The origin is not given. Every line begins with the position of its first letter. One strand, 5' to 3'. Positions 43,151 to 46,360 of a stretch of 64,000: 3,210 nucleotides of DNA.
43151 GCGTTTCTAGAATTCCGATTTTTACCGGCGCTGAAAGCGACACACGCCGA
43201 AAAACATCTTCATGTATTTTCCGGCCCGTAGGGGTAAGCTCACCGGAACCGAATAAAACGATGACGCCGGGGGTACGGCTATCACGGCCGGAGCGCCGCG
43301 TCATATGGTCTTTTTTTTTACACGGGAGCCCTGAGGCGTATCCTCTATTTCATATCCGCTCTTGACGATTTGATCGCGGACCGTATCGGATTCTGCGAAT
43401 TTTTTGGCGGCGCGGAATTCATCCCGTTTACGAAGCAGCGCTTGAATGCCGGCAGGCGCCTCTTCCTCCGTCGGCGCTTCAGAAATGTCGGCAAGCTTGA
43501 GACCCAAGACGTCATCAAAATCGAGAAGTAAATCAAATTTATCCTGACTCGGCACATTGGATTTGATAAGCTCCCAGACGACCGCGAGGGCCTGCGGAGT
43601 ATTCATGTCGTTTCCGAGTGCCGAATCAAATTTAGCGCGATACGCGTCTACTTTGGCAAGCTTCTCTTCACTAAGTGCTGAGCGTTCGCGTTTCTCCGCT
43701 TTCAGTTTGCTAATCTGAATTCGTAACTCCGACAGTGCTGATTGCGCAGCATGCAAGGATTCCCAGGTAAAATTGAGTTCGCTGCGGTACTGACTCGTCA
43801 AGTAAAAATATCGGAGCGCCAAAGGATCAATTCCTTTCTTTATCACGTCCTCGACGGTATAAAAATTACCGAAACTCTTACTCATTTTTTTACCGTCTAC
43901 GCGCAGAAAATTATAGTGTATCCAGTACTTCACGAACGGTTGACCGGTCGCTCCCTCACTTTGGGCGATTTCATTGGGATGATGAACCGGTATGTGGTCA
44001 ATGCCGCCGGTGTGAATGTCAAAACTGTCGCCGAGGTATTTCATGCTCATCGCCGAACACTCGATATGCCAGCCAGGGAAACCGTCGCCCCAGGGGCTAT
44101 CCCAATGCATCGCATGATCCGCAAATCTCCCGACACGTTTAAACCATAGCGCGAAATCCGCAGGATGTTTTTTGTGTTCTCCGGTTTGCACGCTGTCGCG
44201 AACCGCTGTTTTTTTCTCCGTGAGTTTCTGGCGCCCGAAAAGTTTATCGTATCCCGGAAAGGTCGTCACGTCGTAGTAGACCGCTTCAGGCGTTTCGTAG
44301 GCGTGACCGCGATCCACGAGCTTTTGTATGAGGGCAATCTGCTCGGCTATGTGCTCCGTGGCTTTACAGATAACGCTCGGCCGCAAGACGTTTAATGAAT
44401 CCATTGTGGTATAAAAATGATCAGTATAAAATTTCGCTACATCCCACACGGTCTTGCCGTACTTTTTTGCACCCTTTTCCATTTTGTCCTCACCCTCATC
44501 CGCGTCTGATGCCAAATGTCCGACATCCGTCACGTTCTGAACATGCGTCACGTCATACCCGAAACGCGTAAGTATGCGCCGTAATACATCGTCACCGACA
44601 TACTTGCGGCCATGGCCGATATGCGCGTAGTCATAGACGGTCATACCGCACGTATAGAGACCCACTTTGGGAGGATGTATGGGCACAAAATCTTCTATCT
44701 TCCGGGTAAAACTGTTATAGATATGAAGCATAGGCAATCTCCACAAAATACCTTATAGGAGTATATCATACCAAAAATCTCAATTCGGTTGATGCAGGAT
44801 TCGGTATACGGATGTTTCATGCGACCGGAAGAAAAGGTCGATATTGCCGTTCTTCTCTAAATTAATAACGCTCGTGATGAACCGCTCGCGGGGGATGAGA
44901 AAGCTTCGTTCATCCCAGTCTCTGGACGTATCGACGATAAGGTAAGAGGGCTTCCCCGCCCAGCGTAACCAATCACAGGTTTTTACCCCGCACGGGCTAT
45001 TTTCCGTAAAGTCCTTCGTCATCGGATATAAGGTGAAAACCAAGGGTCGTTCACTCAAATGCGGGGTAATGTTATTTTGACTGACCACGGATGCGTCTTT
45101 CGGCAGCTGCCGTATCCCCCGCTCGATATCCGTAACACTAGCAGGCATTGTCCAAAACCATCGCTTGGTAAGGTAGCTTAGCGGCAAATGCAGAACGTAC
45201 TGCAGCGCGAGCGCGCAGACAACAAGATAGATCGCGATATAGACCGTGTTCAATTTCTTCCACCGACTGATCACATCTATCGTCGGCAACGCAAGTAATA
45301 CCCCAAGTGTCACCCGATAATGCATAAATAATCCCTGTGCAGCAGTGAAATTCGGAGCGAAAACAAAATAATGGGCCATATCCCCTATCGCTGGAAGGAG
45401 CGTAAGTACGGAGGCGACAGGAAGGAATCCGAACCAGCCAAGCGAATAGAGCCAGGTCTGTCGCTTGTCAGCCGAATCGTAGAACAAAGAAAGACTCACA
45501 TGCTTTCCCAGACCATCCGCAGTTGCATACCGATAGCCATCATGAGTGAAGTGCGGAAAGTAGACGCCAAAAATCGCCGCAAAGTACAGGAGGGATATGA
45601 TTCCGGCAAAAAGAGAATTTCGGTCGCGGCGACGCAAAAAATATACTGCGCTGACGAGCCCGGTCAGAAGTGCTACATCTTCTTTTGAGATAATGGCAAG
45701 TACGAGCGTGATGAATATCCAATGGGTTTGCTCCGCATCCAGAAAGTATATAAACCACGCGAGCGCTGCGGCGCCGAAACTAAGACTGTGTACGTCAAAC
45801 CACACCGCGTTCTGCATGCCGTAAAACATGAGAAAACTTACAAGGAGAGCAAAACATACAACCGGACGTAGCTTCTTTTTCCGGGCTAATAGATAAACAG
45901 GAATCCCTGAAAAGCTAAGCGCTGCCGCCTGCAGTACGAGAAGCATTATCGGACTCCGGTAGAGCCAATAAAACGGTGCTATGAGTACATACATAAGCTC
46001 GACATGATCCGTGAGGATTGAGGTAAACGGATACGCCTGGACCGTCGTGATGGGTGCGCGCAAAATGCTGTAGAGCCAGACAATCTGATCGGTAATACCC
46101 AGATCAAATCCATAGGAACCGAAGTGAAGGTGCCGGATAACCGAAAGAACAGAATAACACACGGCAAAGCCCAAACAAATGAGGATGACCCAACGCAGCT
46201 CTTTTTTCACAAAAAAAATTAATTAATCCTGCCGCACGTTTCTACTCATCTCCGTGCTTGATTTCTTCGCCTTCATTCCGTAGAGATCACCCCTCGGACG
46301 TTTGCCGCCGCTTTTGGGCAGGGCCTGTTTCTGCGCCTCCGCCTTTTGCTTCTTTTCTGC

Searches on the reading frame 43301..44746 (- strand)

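Call 86: search_protein_families(library=pfam, proteins=[window:43301-44746:-], max_evalue=0.00001)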
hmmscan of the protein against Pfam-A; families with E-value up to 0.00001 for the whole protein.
window:43301-44746:- (481 aa): 3 families
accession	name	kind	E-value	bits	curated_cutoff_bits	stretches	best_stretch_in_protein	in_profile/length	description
PF01406.26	tRNA-synt_1e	-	5.2e-99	331.9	27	1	20-335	2-300/301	tRNA synthetases class I (C) catalytic domain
PF09334.17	tRNA-synt_1g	-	7.6e-12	45.1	20.1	1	270-332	310-372/391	tRNA synthetases class I (M)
PF00133.28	tRNA-synt_1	-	9.4e-08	31.6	22.7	0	269-326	357-413/414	tRNA synthetases class I (I, L, M and V)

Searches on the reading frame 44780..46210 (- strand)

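Call 86: search_protein_families(library=pfam, proteins=[window:44780-46210:-], max_evalue=0.00001)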
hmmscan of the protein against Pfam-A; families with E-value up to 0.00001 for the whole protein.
window:44780-46210:- (476 aa): 1 family
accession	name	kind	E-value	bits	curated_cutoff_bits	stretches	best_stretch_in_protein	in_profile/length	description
PF09852.15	DUF2079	-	2.8e-35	122.7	28.2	1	26-400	1-406/459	Predicted membrane protein (DUF2079)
